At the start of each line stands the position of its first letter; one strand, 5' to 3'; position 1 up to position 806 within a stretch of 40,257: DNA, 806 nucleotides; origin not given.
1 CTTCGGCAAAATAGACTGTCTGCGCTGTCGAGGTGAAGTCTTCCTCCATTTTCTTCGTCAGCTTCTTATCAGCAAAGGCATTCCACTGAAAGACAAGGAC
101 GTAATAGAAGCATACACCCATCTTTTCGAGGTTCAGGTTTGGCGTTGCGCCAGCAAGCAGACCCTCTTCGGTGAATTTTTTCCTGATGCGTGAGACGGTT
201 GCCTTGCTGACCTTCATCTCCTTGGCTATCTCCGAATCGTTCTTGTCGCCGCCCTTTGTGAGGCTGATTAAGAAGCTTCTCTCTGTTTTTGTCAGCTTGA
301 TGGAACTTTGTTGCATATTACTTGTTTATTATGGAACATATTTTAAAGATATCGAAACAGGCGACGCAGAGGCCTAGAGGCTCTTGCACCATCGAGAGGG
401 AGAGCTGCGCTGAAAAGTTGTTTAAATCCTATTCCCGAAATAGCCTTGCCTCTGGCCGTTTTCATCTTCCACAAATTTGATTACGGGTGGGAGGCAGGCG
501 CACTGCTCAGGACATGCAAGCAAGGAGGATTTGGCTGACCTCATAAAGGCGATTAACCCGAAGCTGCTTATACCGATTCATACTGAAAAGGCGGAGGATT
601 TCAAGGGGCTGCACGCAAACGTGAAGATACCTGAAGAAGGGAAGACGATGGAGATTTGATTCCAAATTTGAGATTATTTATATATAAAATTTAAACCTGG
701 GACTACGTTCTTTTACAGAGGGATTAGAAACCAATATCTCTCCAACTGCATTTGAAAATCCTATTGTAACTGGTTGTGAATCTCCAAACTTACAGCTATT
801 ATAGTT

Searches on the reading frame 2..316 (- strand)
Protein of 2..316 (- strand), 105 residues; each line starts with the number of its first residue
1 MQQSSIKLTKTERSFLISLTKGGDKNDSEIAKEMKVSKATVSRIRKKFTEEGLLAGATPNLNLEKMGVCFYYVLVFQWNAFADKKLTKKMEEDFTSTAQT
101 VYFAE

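Call 37: search_protein_families(library=pfam, proteins=[window:2-316:-], max_evalue=0.01)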
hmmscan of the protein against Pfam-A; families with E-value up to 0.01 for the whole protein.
window:2-316:- (105 aa): 15 families
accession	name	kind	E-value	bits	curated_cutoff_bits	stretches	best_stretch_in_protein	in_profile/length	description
PF01047.28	MarR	-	6.3e-06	26.4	24.6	1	8-54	1-47/59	MarR family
PF13384.12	HTH_23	-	9.2e-06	25.8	24.6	1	27-53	20-46/50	Homeodomain-like domain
PF13551.12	HTH_29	-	1.5e-05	25.4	28.1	1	22-55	10-43/64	Winged helix-turn helix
PF13518.12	HTH_28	-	0.00026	21.4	25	1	17-53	6-41/52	Helix-turn-helix domain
PF25213.1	HVO_A0261_N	-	0.00049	20.4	35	1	21-57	21-57/86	HVO_A0261 N-terminal domain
PF01325.25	Fe_dep_repress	-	0.00064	20.3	26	1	28-54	26-52/60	Iron dependent repressor, N-terminal DNA binding domain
PF13412.12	HTH_24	-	0.00091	19.2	21.9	1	17-54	10-47/48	Winged helix-turn-helix DNA-binding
PF00196.25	GerE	-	0.0011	19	23.5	1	8-42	3-35/57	Bacterial regulatory proteins, luxR family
PF12802.13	MarR_2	-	0.0013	19.3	27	1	25-54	21-50/61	MarR family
PF04645.17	DUF603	-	0.0016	18.6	22.6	1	15-49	8-44/181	Protein of unknown function, DUF603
PF24034.1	DUF7343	-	0.0017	18.6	27.6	1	10-53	4-47/62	Domain of unknown function (DUF7343)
PF01978.25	TrmB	-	0.0027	18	25.6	1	7-53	5-51/68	Sugar-specific transcriptional regulator TrmB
PF04545.22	Sigma70_r4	-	0.0028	17.6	24.1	1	17-47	13-43/50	Sigma-70, region 4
PF13545.12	HTH_Crp_2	-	0.0045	17.3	27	1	28-55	26-53/70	Crp-like helix-turn-helix domain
PF00356.27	LacI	-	0.0064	16.7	27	1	29-44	4-19/46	Bacterial regulatory proteins, lacI family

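Call 61: search_protein_families(library=padloc, proteins=[window:2-316:-], max_evalue=0.001)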
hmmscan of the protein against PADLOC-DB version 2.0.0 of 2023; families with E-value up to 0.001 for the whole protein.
window:2-316:- (105 aa): 5 families
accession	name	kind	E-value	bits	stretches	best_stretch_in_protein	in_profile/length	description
PDLC01848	CARF3--CARF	-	1.9e-05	22.4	1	8-67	135-189/197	-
PDLC01044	Csa3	-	3.3e-05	21.9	1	7-57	133-180/194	Type I-A associated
PDLC01853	CARF3--CARF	-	0.00035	18.3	1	7-56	135-186/209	-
PDLC01866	CARF3--CARF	-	0.00067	17.7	1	5-55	134-184/207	-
PDLC01865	CARF3--CARF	-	0.00085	17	1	8-58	147-195/215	-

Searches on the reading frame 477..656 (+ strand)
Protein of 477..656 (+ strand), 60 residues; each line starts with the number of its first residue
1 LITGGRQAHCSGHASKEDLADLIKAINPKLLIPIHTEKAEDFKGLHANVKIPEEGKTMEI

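Call 37: search_protein_families(library=pfam, proteins=[window:477-656:+], max_evalue=0.01)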
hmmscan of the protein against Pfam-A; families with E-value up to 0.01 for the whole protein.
window:477-656:+ (60 aa): 1 family
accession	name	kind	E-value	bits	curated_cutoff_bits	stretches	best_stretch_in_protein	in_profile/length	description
PF07521.17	RMMBL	-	1e-08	35.5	21.6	1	9-40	13-46/63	Zn-dependent metallo-hydrolase RNA specificity domain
